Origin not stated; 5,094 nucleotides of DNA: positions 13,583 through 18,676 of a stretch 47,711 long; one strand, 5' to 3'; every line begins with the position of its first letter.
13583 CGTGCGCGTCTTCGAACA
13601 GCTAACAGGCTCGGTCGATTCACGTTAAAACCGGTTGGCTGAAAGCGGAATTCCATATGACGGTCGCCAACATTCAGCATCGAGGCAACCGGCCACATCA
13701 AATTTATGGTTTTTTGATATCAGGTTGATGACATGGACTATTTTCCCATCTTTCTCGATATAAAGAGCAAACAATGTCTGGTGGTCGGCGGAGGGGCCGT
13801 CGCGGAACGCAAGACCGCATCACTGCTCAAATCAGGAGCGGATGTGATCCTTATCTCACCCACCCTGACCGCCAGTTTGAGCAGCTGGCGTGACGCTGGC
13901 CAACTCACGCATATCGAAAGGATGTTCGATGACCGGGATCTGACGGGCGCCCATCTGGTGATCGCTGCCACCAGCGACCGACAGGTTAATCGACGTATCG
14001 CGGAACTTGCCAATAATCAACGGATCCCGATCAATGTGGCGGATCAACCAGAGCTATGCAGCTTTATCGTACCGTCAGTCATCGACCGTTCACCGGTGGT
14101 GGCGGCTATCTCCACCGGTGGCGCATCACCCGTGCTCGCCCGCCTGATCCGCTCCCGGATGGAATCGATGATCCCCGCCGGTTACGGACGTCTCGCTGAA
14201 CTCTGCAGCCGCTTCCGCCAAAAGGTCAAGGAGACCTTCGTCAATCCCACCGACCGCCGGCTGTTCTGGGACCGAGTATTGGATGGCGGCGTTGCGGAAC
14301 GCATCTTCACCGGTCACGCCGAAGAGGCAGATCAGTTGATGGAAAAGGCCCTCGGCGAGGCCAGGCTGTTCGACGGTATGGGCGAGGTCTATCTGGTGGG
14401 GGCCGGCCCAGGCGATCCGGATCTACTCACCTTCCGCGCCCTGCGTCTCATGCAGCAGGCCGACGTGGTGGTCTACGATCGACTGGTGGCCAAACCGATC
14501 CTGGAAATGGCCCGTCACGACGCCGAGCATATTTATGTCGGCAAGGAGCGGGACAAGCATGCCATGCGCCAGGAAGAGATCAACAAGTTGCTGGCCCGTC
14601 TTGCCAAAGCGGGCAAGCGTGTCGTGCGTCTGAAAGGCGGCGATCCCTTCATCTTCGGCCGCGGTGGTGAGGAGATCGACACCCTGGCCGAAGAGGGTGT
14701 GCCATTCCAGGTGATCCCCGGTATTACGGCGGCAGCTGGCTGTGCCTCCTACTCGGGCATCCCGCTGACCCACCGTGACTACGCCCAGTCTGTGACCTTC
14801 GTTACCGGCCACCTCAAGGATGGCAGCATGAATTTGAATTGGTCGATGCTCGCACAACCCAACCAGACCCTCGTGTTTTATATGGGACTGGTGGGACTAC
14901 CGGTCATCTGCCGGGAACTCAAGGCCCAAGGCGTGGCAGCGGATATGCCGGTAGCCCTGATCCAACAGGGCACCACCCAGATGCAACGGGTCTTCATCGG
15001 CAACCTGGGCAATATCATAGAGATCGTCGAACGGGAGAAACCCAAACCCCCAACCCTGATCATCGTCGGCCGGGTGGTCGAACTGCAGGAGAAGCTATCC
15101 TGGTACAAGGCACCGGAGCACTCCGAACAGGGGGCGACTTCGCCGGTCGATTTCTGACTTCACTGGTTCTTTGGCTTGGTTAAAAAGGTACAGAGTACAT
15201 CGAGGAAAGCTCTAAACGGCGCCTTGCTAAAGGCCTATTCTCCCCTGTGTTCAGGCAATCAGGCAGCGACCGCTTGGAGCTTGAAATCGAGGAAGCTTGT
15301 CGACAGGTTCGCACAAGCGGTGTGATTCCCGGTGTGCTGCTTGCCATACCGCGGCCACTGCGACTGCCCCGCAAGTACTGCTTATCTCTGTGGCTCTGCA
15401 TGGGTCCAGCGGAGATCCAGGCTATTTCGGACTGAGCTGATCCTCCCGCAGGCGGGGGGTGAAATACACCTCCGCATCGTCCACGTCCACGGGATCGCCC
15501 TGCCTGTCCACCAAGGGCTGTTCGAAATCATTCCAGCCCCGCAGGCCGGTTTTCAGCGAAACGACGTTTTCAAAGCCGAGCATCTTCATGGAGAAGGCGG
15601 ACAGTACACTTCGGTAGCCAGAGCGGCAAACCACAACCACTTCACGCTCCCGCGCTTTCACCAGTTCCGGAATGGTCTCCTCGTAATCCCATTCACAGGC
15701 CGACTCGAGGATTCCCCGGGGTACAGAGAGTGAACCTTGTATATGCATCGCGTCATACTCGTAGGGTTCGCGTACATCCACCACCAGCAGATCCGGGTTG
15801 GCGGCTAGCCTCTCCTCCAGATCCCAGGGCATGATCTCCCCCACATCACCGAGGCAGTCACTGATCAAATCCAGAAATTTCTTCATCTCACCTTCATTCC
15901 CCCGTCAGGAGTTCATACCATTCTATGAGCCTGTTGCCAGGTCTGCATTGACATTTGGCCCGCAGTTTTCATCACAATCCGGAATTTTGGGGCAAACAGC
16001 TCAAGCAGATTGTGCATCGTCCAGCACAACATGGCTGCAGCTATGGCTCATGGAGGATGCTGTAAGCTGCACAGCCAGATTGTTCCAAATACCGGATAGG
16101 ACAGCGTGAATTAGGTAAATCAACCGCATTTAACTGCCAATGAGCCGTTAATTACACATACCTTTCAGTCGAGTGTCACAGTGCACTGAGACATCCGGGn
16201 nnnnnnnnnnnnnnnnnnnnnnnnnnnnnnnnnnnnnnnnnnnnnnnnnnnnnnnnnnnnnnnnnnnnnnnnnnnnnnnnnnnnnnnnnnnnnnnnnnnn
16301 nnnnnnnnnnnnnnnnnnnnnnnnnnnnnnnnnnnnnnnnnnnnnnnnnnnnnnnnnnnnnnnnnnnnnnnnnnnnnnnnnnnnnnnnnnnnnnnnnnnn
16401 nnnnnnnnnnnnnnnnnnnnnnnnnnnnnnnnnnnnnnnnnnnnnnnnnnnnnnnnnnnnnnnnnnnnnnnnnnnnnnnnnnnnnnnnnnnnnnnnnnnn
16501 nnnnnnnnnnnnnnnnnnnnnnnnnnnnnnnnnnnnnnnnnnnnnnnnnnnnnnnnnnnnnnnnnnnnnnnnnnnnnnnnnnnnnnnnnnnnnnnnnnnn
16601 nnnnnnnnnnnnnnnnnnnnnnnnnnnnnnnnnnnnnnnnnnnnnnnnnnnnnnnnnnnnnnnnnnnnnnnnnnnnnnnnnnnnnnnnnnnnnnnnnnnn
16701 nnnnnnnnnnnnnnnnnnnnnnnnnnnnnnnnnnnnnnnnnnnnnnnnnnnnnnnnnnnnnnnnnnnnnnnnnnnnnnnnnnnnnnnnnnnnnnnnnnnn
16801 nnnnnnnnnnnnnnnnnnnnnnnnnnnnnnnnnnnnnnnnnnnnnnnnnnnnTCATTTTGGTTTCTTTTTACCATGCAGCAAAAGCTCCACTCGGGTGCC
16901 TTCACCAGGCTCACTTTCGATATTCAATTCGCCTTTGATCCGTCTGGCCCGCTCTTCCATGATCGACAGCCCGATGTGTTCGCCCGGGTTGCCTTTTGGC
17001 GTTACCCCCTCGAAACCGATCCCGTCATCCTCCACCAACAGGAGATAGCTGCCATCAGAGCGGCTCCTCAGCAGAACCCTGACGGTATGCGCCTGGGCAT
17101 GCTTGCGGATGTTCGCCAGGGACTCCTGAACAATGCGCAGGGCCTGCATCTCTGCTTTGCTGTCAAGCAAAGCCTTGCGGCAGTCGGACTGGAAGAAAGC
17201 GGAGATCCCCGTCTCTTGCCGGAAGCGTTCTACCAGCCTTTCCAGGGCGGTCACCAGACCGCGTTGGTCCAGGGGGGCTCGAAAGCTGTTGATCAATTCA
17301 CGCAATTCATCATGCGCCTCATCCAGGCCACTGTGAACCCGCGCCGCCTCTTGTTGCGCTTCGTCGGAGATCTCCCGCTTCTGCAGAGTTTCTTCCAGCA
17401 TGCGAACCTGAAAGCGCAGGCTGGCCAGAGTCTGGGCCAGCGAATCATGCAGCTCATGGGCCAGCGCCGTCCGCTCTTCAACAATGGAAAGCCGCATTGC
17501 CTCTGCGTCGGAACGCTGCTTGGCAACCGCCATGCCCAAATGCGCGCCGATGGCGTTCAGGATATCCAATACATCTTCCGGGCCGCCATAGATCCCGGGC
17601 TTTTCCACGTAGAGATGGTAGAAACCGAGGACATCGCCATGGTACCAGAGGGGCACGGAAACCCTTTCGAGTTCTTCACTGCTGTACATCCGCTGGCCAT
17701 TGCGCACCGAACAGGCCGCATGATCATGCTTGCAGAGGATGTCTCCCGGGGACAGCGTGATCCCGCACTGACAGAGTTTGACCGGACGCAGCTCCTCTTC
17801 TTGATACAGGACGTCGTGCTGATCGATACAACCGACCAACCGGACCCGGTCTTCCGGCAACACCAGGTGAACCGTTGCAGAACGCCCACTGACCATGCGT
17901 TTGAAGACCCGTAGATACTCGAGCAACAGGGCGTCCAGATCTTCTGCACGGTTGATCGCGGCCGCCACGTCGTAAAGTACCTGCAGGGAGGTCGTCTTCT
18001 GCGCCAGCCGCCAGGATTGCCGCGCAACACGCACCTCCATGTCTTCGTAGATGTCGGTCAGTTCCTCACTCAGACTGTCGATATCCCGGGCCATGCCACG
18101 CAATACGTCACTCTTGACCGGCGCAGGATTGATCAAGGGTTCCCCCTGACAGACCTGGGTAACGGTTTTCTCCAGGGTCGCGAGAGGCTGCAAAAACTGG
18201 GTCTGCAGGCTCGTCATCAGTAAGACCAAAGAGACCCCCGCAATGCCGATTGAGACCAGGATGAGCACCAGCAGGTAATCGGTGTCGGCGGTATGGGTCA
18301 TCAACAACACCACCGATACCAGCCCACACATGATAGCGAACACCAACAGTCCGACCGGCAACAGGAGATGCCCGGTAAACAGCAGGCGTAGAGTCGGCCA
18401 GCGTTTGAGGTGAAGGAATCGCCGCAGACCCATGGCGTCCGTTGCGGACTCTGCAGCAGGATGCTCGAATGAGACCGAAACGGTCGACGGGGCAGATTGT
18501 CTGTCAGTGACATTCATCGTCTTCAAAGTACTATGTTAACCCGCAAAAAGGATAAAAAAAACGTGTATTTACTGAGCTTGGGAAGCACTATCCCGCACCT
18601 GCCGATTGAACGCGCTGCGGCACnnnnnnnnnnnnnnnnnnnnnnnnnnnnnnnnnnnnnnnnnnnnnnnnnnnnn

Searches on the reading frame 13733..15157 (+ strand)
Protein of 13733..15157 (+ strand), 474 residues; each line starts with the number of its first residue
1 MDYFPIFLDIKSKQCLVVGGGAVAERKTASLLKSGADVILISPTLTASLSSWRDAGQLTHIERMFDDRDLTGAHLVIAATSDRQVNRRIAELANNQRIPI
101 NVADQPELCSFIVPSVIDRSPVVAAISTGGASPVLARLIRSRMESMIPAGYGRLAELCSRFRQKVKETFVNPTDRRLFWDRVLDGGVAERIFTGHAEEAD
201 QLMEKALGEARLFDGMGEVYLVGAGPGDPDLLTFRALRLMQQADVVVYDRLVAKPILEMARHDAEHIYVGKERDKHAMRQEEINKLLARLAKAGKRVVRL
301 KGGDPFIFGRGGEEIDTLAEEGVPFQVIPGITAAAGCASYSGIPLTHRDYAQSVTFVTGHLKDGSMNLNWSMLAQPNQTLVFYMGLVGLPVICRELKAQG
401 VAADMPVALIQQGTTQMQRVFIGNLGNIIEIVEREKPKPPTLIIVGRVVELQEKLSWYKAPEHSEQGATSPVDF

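Call 44: search_protein_families(library=pfam, proteins=[window:13733-15157:+], max_evalue=0.00001)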
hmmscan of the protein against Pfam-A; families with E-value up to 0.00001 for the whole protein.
window:13733-15157:+ (474 aa): 4 families
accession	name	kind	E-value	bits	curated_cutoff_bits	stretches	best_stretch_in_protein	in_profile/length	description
PF00590.25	TP_methylase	-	3.5e-57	194.2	27.8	1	219-428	2-211/212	Tetrapyrrole (Corrin/Porphyrin) Methylases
PF13241.12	NAD_binding_7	-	2.2e-34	118.6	22.1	1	6-115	1-104/104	Putative NAD(P)-binding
PF10414.14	CysG_dimeriser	-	2.5e-20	72.4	23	1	150-207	1-58/58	Sirohaem synthase dimerisation region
PF14824.11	Sirohm_synth_M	-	6.3e-07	29.2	25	1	125-146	7-28/28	Sirohaem biosynthesis protein central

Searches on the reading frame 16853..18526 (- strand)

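Call 44: search_protein_families(library=pfam, proteins=[window:16853-18526:-], max_evalue=0.00001)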
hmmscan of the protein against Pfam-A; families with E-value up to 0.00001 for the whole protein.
window:16853-18526:- (557 aa): 2 families
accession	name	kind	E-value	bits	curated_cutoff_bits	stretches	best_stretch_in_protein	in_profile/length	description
PF07730.19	HisKA_3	-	1.5e-12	48.3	24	1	351-418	1-65/68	Histidine kinase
PF02518.31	HATPase_c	-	4e-12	47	26.4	1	460-550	4-107/111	Histidine kinase-, DNA gyrase B-, and HSP90-like ATPase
